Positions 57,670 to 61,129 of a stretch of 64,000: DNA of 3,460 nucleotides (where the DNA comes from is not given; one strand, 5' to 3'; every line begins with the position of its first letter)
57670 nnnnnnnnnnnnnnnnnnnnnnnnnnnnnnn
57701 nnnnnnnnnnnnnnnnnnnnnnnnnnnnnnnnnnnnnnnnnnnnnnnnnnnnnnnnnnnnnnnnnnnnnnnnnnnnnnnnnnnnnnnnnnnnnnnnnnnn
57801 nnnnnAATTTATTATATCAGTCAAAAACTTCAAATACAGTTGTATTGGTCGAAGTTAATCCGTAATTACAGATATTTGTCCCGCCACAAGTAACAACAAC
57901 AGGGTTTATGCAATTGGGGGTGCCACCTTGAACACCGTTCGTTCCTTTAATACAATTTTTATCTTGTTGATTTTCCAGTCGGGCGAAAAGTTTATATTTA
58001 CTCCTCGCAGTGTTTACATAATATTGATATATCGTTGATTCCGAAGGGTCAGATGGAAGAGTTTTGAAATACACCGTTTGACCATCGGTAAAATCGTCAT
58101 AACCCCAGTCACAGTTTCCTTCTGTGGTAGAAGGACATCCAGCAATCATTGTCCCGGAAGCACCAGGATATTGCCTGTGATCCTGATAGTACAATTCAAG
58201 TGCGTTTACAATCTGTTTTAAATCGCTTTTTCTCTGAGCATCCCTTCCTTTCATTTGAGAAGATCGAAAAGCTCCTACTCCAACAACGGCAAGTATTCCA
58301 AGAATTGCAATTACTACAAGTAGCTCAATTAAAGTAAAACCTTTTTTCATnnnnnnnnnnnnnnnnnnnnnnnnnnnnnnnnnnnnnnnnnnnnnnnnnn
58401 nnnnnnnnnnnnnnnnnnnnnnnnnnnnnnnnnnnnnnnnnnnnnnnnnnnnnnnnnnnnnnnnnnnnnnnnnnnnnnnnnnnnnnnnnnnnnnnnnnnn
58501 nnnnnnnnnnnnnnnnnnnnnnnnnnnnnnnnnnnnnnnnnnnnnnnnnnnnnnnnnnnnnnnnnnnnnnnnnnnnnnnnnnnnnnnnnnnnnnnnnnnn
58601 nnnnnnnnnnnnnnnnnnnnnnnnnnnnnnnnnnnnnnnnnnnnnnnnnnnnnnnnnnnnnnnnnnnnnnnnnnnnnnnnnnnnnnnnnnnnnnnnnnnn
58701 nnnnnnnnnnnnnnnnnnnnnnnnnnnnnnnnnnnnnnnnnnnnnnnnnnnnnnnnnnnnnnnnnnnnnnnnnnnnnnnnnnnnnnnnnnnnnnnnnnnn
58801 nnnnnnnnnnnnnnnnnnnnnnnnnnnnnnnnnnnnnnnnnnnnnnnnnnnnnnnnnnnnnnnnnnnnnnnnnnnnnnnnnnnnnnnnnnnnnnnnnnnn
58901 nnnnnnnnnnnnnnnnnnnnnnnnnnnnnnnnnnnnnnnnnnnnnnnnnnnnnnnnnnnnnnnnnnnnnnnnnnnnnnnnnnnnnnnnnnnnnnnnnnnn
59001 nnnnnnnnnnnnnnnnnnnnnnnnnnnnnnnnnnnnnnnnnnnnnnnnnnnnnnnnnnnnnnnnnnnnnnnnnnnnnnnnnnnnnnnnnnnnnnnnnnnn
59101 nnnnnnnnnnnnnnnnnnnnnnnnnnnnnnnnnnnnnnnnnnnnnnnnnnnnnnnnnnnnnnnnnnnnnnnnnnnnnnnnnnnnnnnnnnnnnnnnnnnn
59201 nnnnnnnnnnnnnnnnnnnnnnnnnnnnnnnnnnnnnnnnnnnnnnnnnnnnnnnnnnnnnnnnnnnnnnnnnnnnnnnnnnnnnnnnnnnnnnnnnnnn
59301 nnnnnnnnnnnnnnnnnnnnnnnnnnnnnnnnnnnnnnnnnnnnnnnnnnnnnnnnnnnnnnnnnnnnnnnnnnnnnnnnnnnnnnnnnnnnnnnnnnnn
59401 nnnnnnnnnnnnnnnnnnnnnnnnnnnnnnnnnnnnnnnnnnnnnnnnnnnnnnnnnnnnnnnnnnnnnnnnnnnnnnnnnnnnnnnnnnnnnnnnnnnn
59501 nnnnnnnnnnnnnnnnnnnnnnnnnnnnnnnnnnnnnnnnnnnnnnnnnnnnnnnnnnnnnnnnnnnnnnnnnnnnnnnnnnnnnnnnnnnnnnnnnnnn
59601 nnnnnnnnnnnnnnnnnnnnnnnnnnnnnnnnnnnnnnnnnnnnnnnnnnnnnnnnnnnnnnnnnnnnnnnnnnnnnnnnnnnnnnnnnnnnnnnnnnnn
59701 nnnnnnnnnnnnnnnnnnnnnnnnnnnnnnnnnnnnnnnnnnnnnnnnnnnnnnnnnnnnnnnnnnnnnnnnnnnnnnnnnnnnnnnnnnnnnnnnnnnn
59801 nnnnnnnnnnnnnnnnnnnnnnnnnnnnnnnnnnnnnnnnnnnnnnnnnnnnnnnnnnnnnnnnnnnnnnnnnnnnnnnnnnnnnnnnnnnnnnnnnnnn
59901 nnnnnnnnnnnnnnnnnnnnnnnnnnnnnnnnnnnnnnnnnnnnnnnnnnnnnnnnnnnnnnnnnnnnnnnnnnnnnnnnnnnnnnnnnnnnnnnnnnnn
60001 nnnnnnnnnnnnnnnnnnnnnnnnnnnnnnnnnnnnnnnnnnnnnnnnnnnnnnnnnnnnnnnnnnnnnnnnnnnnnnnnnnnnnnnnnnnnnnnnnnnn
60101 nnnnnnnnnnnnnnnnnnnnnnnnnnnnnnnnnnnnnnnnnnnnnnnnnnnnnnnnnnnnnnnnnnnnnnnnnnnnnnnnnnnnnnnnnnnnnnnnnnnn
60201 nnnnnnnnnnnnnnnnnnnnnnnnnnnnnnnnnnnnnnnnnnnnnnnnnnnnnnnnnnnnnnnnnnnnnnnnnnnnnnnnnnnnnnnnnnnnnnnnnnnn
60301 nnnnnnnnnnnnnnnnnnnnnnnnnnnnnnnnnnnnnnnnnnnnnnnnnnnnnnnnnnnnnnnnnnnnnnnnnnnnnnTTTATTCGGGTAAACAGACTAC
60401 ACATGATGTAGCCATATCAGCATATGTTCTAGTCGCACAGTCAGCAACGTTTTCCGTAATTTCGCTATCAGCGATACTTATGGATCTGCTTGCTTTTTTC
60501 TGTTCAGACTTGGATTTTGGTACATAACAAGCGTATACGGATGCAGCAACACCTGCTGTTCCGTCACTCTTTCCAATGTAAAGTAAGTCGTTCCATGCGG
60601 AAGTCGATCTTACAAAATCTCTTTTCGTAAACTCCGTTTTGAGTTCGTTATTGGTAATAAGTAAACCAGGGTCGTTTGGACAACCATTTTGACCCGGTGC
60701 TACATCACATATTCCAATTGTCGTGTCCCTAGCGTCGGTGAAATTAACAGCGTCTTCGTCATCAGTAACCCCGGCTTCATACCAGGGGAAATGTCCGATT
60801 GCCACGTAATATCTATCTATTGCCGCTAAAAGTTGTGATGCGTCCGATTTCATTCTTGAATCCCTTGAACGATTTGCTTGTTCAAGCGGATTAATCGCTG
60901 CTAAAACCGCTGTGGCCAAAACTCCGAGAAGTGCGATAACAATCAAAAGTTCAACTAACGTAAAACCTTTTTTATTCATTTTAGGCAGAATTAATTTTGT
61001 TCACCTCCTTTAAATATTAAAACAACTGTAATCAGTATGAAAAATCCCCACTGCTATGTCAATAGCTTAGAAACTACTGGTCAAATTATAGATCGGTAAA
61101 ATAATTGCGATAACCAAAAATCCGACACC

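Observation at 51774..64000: Complete secretin-less (monoderm-type) type IV pilus locus with seven tandem pilin paralogs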

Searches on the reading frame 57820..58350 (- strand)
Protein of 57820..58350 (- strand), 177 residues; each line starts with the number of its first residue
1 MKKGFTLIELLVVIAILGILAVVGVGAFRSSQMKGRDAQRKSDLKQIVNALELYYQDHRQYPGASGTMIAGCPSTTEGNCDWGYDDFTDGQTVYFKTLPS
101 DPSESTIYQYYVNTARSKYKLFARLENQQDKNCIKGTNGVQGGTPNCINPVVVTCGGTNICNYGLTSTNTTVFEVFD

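Call 3: search_protein_families(library=pfam, proteins=[window:57820-58350:-], max_evalue=0.01)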
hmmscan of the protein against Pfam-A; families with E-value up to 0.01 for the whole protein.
window:57820-58350:- (177 aa): 3 families
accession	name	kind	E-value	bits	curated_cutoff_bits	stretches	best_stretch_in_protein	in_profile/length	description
PF07963.17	N_methyl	-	4.1e-08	32.9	21.2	1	2-23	4-25/27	Prokaryotic N-terminal methylation motif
PF08334.16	T2SSG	-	6.4e-05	23.4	21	1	32-123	6-89/108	Type II secretion system (T2SS), protein G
PF16732.10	ComP_DUS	-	0.0017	19.7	27.3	0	29-133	4-83/87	Type IV minor pilin ComP, DNA uptake sequence receptor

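Call 13: search_protein_families(library=ncbifam, proteins=[window:57820-58350:-], max_evalue=0.001)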
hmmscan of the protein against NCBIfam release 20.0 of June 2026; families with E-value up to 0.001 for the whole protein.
window:57820-58350:- (177 aa): 9 families
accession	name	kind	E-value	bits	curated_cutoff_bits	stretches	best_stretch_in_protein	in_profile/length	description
TIGR01710.1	typeII_sec_gspG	equivalog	5.6e-14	52.3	88.85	1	3-124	1-115/134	type II secretion system major pseudopilin GspG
TIGR02532.1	IV_pilin_GFxxxE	domain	2.3e-09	36.7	16.3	1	2-24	1-23/24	prepilin-type N-terminal cleavage/methylation domain-containing protein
NF041775.1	typeIV_PilA_Myxo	equivalog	4.6e-09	36.6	400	1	3-61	11-69/214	type IV pilin protein PilA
NF041013.1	T4P_ComGE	equivalog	2.4e-07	30.8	49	1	2-61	3-62/83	competence type IV pilus minor pilin ComGE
NF007862.0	PRK10574.1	equivalog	3.5e-07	30.5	138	1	2-31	4-33/145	prepilin peptidase-dependent pilin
TIGR01708.2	typeII_sec_gspH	equivalog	5e-07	29.9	80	1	3-53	2-49/169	type II secretion system minor pseudopilin GspH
NF007800.0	PRK10506.1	equivalog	3e-05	23.9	158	1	2-48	8-54/163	prepilin peptidase-dependent protein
NF040999.1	pilin_ComGC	equivalog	3.3e-05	24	75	1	2-62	1-61/84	competence type IV pilus major pilin ComGC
TIGR01711.1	gspJ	equivalog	0.00012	21.9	64.85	1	3-60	1-59/192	type II secretion system minor pseudopilin GspJ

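Call 57: find_homologous_proteins(query=window:57820-58350:-, max_evalue=0.00001)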
Query window:57820-58350:- (177 aa): 4602 proteins with E <= 0.00001 among 8000 candidates; the best 120 are listed.
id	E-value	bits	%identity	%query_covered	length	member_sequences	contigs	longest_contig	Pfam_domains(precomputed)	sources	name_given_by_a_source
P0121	1.1e-115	401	99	100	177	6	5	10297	PF07963.18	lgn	-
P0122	2.7e-78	280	72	100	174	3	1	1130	PF07963.18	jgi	jgi:type II secretion system protein G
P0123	8.1e-54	200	56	99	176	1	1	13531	PF07963.18,PF08334.17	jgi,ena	-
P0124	1.9e-53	199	56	99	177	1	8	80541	PF07963.18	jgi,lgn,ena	jgi:prepilin-type N-terminal cleavage/methylation domain-containing protein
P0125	8.4e-53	197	56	96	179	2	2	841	PF07963.18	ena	-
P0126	2.7e-51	192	54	93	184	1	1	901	PF07963.18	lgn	-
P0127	3.7e-51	191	56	96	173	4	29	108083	PF07963.18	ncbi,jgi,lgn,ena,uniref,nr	ncbi:MAG: Type II secretion pathway protein XcpT [Candidatus Woesebacteria bacterium GW2011_GWC2_47_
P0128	1.2e-50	190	51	97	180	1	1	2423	PF07963.18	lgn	-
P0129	2.3e-50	189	54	98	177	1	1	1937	PF07963.18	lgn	-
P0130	3.1e-50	188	53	99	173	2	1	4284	PF07963.18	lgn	-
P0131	3.2e-50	188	55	98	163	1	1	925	PF07963.18,PF08334.17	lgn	-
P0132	3.7e-50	188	56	97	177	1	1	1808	PF07963.18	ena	-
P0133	4.0e-50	188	51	96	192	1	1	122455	PF07963.18,PF08334.17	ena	-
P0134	9.2e-50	187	53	97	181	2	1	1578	PF07963.18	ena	-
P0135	9.8e-50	187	56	95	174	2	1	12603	PF07963.18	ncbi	ncbi:MAG: type II secretion system protein [Patescibacteria group bacterium]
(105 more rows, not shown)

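Call 67: predict_structure(alignment_id=A5)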
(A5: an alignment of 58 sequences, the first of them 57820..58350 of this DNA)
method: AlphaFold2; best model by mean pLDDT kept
length: 177 residues; sequences in the alignment: 58
mean_pLDDT: 93.0   pTM: 0.82
mean pLDDT of the five models: 93.0, 92.8, 92.4, 92.3, 91.2
residues with pLDDT >= 90: 143; 70-90: 30; 50-70: 4; < 50: 0
segments of 3 or more residues with pLDDT < 50: none
pLDDT, mean of each block of 10 residues (from residue 1): 77 94 91 97 98 97 95 88 95 97 97 97 96 85 87 94 96 92
secondary structure, 60 per line:
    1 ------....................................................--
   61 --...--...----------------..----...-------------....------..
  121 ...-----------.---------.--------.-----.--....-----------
elements in order: H7-58 E63-65 E68-70 E93-95 E109-112 E119-123 E163-166

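Call 69: fold_search(model_id=the predicted structure, library=pdb)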
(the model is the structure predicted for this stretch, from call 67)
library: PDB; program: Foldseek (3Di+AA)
matches with E <= 10: 42; with E <= 0.001: 0
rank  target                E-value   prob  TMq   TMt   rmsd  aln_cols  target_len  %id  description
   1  9iuf_A                9.6e-02  0.95  0.44  0.38   6.5       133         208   13  Cryo-EM structure of the type IVb pilus from enterotoxigenic Escherichia coli (released 2025-05-28)
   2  6t8s_BBB              2.0e-01  0.54  0.40  0.51   6.9       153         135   16  Structure of the major Type IV pilin PilA1 from Clostridium difficile (released 2020-03-25)
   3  6t8s_AAA              4.8e-01  0.20  0.34  0.43   7.6       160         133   16  Structure of the major Type IV pilin PilA1 from Clostridium difficile (released 2020-03-25)
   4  8p3b                  6.7e-01  0.18  0.28  0.30   6.3       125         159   21  Neisseria meningitidis Type IV pilus SA-GATDH variant (released 2024-04-03)
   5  4d40_A                7.1e-01  0.66  0.31  0.60   2.7        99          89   15  High-Resolution Structure of a Type IV Pilin from Shewanella oneidensis (released 2015-04-29)
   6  4tsm_A                8.7e-01  0.16  0.36  0.15   8.3       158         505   17  MBP-fusion protein of PilA1 from C. difficile R20291 residues 26-166 (released 2015-01-14)
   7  1oqv_A                1.4e+00  0.10  0.26  0.27   8.2       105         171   17  Structure of TcpA, the Type IV pilin subunit from the toxin co-regulated pilus of Vibrio cholerae classical biotype (released 2003-06-03)
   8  6t8s_CCC              2.1e+00  0.28  0.35  0.45   3.4        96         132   19  Structure of the major Type IV pilin PilA1 from Clostridium difficile (released 2020-03-25)
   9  7t31_B                2.1e+00  0.05  0.21  0.09  11.8       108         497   15  X-ray Structure of Clostridiodies difficile PilW (released 2022-10-19)
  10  7owc_D                2.1e+00  0.03  0.16  0.25   6.6        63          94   14  Structure of CYLD CAP-Gly3 (467-565) bound to Ub; orthorhobic space group (released 2021-10-20)
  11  3s0t_B                2.3e+00  0.11  0.28  0.28   5.6       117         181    8  Crystal structure of the CofA Type IV pilin subunit from enterotoxigenic E. coli (released 2012-04-11)
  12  3s0t_A                2.4e+00  0.13  0.31  0.30   6.8       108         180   10  Crystal structure of the CofA Type IV pilin subunit from enterotoxigenic E. coli (released 2012-04-11)
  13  3hrv_B                3.2e+00  0.09  0.29  0.30   5.4       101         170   15  Crystal structure of TcpA, a Type IV pilin from Vibrio cholerae El Tor biotype (released 2010-06-16)
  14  4bhr_A                4.1e+00  0.04  0.12  0.24   3.0        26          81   19  Structure of the TTHA1221 type IV pilin protein from Thermus thermophilus (released 2013-11-20)
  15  3aix_B                4.7e+00  0.04  0.10  0.07   2.7        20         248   20  Crystal structure of PCNA2-PCNA3 complex from Sulfolobus tokodaii (I222) (released 2011-05-18)
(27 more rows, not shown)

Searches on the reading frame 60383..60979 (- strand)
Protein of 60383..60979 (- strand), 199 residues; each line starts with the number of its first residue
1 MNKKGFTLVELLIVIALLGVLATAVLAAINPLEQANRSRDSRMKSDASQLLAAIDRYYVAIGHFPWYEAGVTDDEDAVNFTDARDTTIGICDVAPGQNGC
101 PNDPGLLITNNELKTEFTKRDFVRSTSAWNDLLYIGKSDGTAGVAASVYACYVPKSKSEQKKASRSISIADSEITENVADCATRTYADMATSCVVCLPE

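Call 3: search_protein_families(library=pfam, proteins=[window:60383-60979:-], max_evalue=0.01)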
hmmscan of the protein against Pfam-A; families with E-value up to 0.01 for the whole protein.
window:60383-60979:- (199 aa): 1 family
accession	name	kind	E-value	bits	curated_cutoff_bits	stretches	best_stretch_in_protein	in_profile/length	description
PF07963.17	N_methyl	-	8.9e-09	35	21.2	1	2-26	3-27/27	Prokaryotic N-terminal methylation motif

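Call 6: search_protein_families(library=ncbifam, proteins=[window:60383-60979:-], max_evalue=0.01)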
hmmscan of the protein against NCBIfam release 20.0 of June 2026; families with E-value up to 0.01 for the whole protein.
window:60383-60979:- (199 aa): 10 families
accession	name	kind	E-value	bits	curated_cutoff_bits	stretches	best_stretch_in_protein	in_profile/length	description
TIGR01710.1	typeII_sec_gspG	equivalog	1.2e-09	38.2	88.85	1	4-71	1-66/134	type II secretion system major pseudopilin GspG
TIGR02532.1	IV_pilin_GFxxxE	domain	2.6e-08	33.3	16.3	1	3-26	1-24/24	prepilin-type N-terminal cleavage/methylation domain-containing protein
TIGR01708.2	typeII_sec_gspH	equivalog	1.4e-07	31.7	80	1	4-55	2-48/169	type II secretion system minor pseudopilin GspH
NF041775.1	typeIV_PilA_Myxo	equivalog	3.5e-06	27.1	400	1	3-57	10-62/214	type IV pilin protein PilA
NF041013.1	T4P_ComGE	equivalog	1.6e-05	24.9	49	1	2-42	2-42/83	competence type IV pilus minor pilin ComGE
TIGR01711.1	gspJ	equivalog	0.0018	18.1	64.85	1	4-44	1-44/192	type II secretion system minor pseudopilin GspJ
NF007862.0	PRK10574.1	equivalog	0.002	18.2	138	1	2-27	3-28/145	prepilin peptidase-dependent pilin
TIGR02596.1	TIGR02596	subfamily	0.0044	17.1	70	1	6-37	1-32/196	Verru_Chthon cassette protein D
NF040999.1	pilin_ComGC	equivalog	0.0067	16.6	75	0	3-22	1-20/84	competence type IV pilus major pilin ComGC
NF007800.0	PRK10506.1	equivalog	0.0091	15.8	158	0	2-37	7-42/163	prepilin peptidase-dependent protein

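Call 63: search_solved_structures(query=A6, max_evalue=0.1)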
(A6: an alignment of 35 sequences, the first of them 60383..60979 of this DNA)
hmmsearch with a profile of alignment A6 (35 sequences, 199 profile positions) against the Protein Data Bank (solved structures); distinct sequences matched with E-value up to 0.1: 19.
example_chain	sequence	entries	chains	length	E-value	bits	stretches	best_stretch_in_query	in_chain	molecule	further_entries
9egp_A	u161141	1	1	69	2.7e-10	43.8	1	4-68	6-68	Geopilin domain 1 protein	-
7tgg_A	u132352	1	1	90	1.6e-09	41.3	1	4-68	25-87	Geopilin domain 1 protein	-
8pfb_G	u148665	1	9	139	5.4e-09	39.6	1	9-92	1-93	Type IV pilin PilE1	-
5kua_A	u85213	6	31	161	8.5e-09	38.9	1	9-115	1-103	pilin | Neisseria meningitidis PilE variant SB-GATDH | Neisseria meningitidis PilE, SB-DATDH variant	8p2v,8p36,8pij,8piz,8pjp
8p3b_A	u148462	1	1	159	1.1e-08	38.5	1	9-113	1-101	Fimbrial protein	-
2hi2_A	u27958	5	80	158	2.3e-08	37.5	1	9-114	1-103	Fimbrial protein | PilA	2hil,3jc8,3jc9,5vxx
1ay2_A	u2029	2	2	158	4.8e-08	36.5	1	9-113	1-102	TYPE 4 PILIN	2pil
8tj2_C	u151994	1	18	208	6.4e-08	36.1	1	9-68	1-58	Type IV major pilin protein PilA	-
2m7g_A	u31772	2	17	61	2.6e-07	34.1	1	9-68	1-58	Geopilin domain 1 protein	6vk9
9laa_A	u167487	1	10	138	3.4e-07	33.7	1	3-31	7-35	Type IV pilin protein PilA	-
9lab_B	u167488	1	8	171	3e-05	27.4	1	4-27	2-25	MSHA major pilin subunit MshA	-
6xxd_A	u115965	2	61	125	3e-05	27.4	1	9-94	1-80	PilA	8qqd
3sok_A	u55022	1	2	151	0.00012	25.4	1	9-33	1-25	Fimbrial protein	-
5wda_A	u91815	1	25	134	0.00019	24.8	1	9-72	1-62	General secretion pathway protein G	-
1oqw_A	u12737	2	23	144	0.0048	20.2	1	9-29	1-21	Fimbrial protein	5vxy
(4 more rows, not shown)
